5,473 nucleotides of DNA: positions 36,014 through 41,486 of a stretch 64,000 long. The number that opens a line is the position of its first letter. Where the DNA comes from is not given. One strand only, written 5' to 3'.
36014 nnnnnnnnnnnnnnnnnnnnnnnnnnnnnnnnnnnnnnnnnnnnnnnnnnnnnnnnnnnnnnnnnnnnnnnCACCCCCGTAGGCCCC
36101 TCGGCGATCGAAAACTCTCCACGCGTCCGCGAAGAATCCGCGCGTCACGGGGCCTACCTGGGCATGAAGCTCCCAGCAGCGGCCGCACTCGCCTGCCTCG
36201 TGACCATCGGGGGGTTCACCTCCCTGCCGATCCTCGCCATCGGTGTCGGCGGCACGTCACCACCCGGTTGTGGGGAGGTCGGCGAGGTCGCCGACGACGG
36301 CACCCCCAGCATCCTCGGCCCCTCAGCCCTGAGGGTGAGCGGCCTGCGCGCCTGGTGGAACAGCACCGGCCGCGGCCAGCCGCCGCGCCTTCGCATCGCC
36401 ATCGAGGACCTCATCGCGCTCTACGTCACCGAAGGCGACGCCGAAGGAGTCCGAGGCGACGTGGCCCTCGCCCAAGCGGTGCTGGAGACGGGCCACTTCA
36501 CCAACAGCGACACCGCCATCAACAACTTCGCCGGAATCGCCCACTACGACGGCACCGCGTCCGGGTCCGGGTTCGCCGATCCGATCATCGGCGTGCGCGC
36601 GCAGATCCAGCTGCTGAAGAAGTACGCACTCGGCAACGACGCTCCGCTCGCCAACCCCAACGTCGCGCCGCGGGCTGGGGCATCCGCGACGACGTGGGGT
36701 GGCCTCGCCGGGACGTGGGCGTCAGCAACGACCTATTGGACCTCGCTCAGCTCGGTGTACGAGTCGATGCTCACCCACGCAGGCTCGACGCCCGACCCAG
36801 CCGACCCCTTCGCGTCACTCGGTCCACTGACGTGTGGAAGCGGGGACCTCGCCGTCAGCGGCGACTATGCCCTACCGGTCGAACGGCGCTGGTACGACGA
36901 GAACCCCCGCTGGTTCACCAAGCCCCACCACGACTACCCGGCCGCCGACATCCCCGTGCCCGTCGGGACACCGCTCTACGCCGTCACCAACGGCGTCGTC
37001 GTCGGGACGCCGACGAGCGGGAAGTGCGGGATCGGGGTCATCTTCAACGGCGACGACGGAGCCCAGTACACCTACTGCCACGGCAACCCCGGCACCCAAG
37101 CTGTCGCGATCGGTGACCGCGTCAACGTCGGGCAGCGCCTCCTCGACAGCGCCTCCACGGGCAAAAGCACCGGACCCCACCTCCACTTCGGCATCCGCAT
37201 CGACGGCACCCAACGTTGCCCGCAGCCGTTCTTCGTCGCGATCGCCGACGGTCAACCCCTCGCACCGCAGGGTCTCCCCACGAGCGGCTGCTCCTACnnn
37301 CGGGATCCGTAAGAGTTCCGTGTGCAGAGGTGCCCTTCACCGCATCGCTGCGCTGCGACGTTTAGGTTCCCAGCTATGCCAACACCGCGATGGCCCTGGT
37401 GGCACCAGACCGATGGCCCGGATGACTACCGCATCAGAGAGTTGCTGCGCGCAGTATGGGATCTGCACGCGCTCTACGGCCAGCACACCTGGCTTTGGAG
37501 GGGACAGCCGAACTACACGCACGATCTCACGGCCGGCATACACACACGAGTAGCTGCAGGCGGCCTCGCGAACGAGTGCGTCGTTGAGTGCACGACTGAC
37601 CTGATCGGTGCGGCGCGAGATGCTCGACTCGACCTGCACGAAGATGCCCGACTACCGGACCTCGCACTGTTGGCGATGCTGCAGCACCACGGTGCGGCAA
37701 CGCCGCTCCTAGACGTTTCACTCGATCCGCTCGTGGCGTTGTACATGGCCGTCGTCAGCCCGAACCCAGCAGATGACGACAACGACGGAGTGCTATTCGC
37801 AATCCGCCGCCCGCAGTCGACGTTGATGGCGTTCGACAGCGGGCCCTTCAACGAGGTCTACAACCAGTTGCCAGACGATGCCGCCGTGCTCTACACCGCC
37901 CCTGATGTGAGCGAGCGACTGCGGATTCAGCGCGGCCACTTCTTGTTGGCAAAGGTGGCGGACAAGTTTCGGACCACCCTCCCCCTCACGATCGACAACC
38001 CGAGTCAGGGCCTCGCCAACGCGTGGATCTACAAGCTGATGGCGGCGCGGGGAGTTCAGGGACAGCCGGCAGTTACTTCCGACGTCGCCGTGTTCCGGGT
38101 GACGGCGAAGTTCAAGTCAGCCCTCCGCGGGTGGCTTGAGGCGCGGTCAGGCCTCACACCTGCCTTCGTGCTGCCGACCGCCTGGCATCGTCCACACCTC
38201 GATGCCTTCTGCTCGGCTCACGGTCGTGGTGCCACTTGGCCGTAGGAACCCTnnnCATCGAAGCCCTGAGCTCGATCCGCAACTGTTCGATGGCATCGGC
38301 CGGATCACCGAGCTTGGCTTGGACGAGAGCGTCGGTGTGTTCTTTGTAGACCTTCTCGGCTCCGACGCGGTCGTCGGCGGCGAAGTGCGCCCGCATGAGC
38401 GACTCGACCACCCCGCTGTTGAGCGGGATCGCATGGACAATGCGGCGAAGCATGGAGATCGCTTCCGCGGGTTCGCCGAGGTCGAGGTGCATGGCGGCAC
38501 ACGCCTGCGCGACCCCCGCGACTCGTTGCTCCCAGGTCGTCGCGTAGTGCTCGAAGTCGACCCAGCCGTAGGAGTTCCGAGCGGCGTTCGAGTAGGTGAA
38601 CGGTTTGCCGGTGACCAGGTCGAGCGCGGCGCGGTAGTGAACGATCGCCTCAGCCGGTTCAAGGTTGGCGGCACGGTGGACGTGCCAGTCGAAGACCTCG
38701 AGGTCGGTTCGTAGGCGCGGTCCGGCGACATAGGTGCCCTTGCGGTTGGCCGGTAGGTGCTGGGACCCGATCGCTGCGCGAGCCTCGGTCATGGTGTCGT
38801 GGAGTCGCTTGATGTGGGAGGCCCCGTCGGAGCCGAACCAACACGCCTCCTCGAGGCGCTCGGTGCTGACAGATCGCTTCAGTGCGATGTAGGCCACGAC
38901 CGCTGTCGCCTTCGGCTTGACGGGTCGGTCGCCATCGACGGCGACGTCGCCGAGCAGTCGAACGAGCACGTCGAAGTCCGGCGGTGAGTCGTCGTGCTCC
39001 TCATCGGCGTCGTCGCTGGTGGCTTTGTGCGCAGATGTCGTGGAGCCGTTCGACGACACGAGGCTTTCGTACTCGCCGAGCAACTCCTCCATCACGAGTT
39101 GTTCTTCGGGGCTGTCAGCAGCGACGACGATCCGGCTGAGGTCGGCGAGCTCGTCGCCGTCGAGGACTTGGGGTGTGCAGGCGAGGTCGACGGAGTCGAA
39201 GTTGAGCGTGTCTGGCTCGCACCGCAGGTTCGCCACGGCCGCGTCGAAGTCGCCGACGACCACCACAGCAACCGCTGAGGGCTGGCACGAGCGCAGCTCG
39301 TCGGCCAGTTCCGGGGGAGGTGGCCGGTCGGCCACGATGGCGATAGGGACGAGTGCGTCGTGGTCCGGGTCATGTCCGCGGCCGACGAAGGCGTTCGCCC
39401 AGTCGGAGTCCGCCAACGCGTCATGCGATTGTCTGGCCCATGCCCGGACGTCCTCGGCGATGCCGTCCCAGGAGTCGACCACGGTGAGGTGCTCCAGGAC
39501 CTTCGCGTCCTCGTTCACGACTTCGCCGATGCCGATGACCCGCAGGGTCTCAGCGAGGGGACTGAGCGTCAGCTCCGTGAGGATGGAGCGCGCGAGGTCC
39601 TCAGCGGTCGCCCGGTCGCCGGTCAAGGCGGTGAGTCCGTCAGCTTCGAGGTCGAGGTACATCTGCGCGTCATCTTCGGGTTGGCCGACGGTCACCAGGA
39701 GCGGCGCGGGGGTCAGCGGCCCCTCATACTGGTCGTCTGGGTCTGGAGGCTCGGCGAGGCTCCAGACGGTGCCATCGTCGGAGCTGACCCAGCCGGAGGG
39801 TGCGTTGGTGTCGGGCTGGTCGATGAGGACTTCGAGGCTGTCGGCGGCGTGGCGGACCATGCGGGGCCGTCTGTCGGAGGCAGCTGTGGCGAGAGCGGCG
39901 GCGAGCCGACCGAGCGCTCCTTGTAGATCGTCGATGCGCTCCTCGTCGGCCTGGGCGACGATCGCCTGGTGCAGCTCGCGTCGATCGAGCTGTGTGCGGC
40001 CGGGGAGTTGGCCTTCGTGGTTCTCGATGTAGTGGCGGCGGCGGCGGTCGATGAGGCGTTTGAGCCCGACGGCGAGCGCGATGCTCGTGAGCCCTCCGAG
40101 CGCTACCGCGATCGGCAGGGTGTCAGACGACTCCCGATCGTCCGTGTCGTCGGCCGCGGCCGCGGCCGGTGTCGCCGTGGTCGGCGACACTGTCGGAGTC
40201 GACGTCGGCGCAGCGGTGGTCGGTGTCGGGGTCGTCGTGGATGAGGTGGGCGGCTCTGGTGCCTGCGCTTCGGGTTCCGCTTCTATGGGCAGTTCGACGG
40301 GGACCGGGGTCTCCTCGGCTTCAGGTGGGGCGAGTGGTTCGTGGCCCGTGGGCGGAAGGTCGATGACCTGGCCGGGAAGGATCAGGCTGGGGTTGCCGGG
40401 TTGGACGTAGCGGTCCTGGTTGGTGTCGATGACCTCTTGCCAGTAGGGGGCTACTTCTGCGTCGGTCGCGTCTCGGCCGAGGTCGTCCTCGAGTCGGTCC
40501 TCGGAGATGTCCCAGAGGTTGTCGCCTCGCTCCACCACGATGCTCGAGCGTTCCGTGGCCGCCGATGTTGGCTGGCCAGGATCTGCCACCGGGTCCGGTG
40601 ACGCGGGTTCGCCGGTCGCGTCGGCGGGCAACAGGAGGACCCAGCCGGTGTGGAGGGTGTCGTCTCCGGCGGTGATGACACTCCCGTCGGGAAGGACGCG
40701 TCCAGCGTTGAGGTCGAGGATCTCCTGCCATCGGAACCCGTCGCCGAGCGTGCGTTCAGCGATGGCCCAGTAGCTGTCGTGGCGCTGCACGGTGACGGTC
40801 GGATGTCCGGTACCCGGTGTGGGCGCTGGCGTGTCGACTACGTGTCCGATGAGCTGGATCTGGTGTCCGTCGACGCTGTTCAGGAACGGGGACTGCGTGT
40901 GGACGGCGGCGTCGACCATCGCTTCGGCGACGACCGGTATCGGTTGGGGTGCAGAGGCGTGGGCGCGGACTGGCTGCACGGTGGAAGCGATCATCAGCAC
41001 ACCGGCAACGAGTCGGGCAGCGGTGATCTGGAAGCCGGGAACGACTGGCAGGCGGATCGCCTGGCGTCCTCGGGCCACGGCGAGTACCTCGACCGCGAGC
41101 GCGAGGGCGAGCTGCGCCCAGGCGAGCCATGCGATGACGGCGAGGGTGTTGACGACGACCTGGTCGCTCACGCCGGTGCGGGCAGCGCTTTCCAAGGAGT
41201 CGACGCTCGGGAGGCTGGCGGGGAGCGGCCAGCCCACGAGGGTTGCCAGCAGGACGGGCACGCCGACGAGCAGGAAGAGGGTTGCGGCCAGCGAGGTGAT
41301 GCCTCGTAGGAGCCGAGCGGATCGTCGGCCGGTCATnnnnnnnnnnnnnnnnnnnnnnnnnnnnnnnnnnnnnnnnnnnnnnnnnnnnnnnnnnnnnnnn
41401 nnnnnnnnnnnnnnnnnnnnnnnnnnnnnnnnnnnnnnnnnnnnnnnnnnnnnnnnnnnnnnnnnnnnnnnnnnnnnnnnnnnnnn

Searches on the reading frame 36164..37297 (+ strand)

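Call 45: search_protein_families(library=pfam, proteins=[window:36164-37297:+], max_evalue=0.001)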
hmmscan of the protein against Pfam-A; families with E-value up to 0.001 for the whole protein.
window:36164-37297:+ (378 aa): 2 families
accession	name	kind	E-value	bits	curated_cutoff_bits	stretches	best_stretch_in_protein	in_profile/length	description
PF01551.29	Peptidase_M23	-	4.5e-16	59.3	28.7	1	261-350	6-93/96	Peptidase family M23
PF01832.25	Glucosaminidase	-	5.8e-07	30.7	30.2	1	87-202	4-121/123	Mannosyl-glycoprotein endo-beta-N-acetylglucosaminidase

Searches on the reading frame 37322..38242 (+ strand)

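Call 45: search_protein_families(library=pfam, proteins=[window:37322-38242:+], max_evalue=0.001)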
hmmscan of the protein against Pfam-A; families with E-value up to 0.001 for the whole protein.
window:37322-38242:+ (307 aa): 1 family
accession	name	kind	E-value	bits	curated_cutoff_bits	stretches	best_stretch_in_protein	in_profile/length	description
PF08867.16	FRG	-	3.7e-12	47.4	25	1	56-150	2-92/94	FRG domain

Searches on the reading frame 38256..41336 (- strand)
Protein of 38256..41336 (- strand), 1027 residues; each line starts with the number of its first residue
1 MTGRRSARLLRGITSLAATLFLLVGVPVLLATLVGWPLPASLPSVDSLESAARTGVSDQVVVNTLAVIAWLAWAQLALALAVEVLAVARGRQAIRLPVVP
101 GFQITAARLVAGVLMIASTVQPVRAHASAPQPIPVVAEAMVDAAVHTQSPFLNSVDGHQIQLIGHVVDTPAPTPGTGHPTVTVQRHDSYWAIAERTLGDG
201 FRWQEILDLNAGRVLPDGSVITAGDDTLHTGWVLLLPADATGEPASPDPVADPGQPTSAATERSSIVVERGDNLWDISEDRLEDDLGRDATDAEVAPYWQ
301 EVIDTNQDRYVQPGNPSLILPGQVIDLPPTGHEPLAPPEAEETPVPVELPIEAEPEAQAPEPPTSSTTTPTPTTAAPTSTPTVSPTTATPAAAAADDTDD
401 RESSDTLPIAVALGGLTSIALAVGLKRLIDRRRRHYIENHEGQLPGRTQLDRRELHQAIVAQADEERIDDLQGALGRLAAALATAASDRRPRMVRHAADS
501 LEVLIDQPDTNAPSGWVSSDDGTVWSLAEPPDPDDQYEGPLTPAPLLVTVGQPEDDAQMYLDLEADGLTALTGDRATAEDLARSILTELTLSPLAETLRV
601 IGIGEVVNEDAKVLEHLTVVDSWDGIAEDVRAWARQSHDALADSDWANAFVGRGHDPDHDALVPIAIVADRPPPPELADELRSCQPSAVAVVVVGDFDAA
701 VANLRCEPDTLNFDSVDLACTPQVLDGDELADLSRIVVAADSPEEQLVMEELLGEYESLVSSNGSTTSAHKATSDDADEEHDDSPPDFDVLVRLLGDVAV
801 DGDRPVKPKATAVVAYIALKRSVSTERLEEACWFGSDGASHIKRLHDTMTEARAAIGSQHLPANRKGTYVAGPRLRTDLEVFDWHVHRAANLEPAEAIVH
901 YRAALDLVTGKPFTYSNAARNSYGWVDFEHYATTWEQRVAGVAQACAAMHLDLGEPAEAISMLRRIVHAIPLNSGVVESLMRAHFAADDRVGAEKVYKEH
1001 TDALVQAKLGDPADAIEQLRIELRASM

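Call 73: search_protein_families(library=pfam, proteins=[window:38256-41336:-], max_evalue=0.01)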
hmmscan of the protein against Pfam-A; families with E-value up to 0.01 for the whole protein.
window:38256-41336:- (1027 aa): 2 families
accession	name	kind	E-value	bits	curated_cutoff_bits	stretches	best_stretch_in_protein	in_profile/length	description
PF03704.23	BTAD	-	3.2e-11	44.2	22.1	1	877-1023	1-145/146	Bacterial transcriptional activator domain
PF01476.26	LysM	-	5.7e-05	23.4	20.9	0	182-214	2-28/43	LysM domain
